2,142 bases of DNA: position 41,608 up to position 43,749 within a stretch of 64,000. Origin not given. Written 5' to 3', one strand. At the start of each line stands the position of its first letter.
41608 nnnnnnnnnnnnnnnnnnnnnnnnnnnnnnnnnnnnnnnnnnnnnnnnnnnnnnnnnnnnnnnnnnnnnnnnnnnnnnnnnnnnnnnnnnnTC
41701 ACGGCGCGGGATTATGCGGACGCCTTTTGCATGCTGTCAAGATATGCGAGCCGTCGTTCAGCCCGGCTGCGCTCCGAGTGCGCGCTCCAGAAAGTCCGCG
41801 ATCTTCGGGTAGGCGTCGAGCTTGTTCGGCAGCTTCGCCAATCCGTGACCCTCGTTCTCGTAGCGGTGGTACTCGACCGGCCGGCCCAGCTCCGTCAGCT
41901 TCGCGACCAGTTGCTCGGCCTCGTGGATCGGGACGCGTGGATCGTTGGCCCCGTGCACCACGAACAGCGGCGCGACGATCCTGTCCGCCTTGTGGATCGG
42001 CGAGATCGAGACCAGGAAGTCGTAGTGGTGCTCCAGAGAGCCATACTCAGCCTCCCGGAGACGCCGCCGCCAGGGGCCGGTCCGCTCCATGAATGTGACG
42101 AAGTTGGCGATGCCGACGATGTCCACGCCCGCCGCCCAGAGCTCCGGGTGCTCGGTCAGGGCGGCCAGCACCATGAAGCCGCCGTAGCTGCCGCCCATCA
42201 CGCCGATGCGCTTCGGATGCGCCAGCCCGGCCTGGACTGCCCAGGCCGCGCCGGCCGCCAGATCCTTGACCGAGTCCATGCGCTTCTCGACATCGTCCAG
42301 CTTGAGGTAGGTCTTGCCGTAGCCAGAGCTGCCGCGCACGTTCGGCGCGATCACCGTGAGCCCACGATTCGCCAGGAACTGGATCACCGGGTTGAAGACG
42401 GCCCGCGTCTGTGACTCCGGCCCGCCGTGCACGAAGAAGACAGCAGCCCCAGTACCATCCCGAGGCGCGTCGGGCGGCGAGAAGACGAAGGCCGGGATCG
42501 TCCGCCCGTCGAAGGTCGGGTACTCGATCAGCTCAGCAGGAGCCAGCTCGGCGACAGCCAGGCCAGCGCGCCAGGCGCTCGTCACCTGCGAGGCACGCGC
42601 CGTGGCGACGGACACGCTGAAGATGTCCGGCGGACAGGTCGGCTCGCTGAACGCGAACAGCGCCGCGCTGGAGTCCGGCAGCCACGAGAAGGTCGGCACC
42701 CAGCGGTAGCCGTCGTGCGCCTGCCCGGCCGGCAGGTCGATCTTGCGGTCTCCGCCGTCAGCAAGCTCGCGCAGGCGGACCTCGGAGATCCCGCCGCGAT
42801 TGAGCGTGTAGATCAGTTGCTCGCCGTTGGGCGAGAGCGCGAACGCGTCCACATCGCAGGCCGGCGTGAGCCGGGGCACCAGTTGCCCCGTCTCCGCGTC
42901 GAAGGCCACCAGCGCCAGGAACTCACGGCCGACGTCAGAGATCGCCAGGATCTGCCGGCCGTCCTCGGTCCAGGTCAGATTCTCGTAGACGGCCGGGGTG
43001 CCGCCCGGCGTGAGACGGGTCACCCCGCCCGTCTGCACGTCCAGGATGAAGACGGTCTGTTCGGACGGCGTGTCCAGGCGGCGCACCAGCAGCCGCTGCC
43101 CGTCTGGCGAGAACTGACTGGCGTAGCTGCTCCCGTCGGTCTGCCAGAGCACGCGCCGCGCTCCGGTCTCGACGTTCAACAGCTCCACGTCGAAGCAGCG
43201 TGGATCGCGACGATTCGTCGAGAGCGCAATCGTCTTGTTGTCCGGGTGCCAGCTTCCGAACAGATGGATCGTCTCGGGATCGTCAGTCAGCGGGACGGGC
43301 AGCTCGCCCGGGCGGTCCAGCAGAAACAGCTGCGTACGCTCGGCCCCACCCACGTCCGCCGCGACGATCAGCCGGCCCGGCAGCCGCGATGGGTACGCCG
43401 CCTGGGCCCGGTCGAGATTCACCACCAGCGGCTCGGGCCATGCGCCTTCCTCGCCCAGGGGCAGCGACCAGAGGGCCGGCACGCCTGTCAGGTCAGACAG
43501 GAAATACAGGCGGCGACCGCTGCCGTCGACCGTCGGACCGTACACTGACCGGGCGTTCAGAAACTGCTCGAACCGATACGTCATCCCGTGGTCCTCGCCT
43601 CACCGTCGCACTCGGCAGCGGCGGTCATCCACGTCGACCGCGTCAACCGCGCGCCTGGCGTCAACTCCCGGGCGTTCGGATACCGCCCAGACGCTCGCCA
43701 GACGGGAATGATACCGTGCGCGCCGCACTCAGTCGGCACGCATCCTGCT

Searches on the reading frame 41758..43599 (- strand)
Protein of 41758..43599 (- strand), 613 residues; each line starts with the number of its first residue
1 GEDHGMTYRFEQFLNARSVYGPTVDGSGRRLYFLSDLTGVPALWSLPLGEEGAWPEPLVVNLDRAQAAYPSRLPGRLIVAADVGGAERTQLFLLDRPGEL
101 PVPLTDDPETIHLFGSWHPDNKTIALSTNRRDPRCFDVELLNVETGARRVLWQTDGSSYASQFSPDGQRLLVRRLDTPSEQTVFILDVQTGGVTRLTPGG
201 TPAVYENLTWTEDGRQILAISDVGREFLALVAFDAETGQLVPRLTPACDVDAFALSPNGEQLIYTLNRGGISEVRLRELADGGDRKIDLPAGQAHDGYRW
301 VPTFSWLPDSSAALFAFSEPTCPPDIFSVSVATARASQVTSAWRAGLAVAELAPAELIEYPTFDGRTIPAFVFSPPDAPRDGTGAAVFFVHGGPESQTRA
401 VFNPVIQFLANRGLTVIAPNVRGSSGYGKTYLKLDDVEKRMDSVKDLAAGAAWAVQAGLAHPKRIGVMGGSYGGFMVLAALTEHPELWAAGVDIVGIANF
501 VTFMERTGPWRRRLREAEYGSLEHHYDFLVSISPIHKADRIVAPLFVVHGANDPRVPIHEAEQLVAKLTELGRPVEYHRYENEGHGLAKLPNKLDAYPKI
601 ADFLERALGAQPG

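Call 60: search_protein_families(library=pfam, proteins=[window:41758-43599:-], max_evalue=0.00001)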
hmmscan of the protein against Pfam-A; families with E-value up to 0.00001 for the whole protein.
window:41758-43599:- (613 aa): 7 families
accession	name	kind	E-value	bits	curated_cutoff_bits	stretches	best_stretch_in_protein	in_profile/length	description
PF00326.27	Peptidase_S9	-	1.3e-46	159.2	22.6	1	402-610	3-212/213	Prolyl oligopeptidase family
PF00561.26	Abhydrolase_1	-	1.4e-12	48.2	25.8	1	386-487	2-93/245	alpha/beta hydrolase fold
PF02129.25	Peptidase_S15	-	1.6e-10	41.6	23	1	395-502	46-134/262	X-Pro dipeptidyl-peptidase (S15 family)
PF12146.15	Hydrolase_4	-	2.3e-10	40.7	27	1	385-490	5-103/239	Serine aminopeptidase, S33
PF01738.24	DLH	-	1.3e-08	35.1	21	1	406-591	34-192/217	Dienelactone hydrolase family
PF07676.18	PD40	-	5.5e-08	33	20.9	0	20-44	12-37/38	WD40-like Beta Propeller Repeat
PF20434.5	BD-FAE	-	7.7e-08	32.5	26.8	1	387-568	16-215/215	BD-FAE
